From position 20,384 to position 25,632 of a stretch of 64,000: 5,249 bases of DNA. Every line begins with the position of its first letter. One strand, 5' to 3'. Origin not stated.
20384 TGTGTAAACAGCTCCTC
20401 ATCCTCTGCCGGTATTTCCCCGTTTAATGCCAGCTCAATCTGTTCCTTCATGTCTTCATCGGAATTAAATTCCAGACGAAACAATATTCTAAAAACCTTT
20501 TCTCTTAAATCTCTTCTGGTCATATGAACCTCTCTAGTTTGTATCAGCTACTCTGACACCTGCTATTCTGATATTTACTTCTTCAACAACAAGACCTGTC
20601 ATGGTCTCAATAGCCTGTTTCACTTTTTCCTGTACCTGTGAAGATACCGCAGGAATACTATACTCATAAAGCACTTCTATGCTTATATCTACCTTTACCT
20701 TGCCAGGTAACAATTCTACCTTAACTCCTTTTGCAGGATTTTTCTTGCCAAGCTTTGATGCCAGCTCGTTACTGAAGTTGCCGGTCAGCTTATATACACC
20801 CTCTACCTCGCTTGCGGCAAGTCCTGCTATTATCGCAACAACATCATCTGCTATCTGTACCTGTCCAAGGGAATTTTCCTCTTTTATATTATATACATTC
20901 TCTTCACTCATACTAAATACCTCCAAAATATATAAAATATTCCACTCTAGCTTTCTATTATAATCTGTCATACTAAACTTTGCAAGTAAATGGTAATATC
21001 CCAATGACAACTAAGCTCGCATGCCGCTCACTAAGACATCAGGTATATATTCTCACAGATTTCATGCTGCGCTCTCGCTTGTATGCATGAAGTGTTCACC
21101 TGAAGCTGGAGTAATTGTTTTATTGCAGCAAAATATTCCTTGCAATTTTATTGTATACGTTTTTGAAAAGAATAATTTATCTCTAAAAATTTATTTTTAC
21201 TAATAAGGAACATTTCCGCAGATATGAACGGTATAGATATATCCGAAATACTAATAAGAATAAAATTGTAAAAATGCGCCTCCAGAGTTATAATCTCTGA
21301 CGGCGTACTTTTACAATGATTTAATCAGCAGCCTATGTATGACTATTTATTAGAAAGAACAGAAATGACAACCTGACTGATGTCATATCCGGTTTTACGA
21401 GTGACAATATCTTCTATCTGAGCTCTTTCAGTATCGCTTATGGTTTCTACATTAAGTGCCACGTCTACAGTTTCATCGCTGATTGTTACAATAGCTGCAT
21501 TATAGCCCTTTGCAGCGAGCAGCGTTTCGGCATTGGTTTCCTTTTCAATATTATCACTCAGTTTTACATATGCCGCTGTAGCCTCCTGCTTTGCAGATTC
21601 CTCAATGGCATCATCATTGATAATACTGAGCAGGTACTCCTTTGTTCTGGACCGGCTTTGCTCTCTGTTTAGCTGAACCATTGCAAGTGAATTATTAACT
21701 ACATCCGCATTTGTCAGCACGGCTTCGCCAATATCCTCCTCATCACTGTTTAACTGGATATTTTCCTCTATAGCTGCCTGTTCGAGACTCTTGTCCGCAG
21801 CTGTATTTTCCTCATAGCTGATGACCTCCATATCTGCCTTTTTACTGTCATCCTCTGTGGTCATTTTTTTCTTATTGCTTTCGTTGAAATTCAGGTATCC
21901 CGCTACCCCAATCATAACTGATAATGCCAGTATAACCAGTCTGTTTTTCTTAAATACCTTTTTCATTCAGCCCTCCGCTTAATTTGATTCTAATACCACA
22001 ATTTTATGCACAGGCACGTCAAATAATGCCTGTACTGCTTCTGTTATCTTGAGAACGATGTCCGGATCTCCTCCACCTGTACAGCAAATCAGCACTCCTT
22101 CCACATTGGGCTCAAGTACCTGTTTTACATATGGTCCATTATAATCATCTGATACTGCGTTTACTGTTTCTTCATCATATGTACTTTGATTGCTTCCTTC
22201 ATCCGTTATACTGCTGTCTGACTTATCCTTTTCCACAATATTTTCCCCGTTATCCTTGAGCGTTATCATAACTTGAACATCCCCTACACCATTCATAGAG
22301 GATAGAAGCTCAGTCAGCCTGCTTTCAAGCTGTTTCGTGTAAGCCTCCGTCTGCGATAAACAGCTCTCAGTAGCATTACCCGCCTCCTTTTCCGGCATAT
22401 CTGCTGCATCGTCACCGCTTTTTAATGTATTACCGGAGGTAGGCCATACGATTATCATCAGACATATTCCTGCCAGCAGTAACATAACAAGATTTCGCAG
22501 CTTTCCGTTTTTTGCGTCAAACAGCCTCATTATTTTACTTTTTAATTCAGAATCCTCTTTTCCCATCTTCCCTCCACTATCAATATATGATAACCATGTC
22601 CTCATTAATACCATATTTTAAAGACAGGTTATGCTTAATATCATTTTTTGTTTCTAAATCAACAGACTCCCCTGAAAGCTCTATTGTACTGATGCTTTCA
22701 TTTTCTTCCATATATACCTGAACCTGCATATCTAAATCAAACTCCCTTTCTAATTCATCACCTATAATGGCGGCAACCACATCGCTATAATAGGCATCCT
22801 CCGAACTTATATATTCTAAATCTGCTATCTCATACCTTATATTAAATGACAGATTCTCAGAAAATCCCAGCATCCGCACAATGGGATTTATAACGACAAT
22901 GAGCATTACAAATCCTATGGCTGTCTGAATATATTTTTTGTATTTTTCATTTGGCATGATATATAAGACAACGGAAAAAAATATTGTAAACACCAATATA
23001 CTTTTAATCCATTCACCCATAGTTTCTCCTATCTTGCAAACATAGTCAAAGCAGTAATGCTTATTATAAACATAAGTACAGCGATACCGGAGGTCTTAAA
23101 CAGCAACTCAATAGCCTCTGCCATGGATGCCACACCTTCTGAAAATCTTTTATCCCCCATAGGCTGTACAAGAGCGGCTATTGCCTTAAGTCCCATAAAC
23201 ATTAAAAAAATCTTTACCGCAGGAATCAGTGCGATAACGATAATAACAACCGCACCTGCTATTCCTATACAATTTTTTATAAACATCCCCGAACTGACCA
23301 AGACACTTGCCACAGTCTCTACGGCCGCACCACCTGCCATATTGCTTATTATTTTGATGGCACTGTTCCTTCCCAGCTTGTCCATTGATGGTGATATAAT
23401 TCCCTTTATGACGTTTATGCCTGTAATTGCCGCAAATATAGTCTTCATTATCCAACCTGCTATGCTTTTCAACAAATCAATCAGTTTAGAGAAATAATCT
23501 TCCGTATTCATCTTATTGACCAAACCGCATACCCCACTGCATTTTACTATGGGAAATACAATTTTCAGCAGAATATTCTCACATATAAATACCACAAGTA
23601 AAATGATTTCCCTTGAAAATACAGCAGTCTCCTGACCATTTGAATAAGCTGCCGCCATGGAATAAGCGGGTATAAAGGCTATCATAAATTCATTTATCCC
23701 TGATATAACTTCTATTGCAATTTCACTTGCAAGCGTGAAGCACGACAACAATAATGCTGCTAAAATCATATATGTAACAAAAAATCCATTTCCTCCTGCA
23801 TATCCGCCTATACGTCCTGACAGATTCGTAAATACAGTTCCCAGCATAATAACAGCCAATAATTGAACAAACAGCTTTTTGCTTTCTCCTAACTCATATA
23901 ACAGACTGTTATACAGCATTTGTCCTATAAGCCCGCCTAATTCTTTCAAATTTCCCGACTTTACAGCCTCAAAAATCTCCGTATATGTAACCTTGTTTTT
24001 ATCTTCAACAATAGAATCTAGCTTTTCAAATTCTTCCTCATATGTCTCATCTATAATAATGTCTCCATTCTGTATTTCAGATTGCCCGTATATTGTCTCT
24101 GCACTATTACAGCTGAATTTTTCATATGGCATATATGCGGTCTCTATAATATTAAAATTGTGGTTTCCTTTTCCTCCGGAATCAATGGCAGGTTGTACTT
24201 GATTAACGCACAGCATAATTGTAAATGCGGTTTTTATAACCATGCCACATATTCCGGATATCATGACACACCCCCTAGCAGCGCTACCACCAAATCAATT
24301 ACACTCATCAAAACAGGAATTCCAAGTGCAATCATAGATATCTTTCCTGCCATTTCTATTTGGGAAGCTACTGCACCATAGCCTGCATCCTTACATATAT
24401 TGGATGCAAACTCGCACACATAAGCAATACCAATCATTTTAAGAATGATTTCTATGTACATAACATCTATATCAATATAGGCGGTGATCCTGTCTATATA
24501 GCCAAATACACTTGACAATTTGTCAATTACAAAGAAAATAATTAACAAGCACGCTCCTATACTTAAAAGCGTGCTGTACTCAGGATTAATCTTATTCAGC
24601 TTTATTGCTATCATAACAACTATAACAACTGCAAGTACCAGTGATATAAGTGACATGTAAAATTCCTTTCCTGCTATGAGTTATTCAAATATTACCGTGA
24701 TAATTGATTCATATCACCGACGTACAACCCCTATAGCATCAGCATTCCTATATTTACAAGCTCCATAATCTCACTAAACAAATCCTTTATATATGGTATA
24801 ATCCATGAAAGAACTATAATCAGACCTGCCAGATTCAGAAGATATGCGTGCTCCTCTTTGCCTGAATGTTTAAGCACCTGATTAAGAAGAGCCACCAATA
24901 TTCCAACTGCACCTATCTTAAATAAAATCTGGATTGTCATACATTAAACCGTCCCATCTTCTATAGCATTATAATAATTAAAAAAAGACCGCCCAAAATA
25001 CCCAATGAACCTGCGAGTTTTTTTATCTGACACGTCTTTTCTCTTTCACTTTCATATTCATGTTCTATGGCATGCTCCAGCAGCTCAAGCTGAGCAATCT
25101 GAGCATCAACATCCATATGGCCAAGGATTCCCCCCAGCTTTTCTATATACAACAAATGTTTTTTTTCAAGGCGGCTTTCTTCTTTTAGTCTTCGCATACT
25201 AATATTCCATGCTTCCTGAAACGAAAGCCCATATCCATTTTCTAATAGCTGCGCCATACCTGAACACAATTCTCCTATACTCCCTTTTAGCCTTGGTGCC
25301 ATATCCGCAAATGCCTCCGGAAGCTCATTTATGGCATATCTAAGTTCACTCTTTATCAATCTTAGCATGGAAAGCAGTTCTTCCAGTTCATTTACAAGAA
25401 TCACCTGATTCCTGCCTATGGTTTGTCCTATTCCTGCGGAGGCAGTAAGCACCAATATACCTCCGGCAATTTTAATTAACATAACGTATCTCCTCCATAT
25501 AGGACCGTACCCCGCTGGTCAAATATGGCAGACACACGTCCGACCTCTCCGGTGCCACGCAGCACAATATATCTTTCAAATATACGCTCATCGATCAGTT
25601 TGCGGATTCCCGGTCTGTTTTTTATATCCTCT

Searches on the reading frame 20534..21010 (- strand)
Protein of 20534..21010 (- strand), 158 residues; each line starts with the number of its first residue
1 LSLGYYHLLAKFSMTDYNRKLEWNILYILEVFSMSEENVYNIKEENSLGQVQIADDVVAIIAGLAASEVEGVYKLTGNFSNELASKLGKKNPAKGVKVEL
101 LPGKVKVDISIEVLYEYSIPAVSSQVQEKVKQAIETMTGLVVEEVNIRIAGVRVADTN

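Call 51: search_protein_families(library=ncbifam, proteins=[window:20534-21010:-], max_evalue=0.00001)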
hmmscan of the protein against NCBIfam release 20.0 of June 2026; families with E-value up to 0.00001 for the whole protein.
window:20534-21010:- (158 aa): 1 family
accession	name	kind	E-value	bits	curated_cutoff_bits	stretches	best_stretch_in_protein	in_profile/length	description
NF033218.1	anchor_AmaP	equivalog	1.3e-08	34.8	55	1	96-149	113-166/166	alkaline shock response membrane anchor protein AmaP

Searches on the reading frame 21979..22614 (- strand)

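Call 51: search_protein_families(library=ncbifam, proteins=[window:21979-22614:-], max_evalue=0.00001)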
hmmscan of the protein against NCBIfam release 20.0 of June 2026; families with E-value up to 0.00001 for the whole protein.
window:21979-22614:- (211 aa): 1 family
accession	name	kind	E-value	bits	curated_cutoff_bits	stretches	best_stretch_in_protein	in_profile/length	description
TIGR02830.1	spore_III_AG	equivalog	3.4e-29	101.6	147.7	1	38-210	2-185/186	stage III sporulation protein AG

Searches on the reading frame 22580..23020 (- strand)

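Call 51: search_protein_families(library=ncbifam, proteins=[window:22580-23020:-], max_evalue=0.00001)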
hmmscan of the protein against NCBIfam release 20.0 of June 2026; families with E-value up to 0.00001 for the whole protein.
window:22580-23020:- (146 aa): 1 family
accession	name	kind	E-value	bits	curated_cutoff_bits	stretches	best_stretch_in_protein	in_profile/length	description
TIGR02896.1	spore_III_AF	equivalog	2.2e-10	40.9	61.3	1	3-61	5-63/106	stage III sporulation protein AF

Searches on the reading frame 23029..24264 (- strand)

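Call 51: search_protein_families(library=ncbifam, proteins=[window:23029-24264:-], max_evalue=0.00001)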
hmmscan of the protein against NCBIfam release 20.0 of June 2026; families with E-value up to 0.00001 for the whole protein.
window:23029-24264:- (411 aa): 1 family
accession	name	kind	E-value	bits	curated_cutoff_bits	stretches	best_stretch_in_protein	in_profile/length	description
TIGR02829.1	spore_III_AE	equivalog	1.5e-35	123.2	247.45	1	72-406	42-377/381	stage III sporulation protein AE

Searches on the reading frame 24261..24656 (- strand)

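Call 51: search_protein_families(library=ncbifam, proteins=[window:24261-24656:-], max_evalue=0.00001)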
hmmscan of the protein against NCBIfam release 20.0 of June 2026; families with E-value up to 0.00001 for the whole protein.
window:24261-24656:- (131 aa): 1 family
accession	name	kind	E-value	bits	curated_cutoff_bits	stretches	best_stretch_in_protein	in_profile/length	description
TIGR02849.1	spore_III_AD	equivalog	7.2e-26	90.5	85.6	1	30-127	4-101/101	stage III sporulation protein AD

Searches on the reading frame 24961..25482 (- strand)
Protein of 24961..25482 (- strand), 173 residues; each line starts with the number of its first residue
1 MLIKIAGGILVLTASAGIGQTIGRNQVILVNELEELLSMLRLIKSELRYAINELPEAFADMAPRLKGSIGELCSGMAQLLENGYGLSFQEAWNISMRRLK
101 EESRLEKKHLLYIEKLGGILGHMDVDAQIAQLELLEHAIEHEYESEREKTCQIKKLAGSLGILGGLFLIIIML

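Call 51: search_protein_families(library=ncbifam, proteins=[window:24961-25482:-], max_evalue=0.00001)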
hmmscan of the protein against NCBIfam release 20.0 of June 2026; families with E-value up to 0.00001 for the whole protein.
window:24961-25482:- (173 aa): 1 family
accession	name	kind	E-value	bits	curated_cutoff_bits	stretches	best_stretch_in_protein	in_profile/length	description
TIGR02833.1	spore_III_AB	equivalog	8.2e-25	87.8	146.5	1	4-173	1-170/170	stage III sporulation protein SpoIIIAB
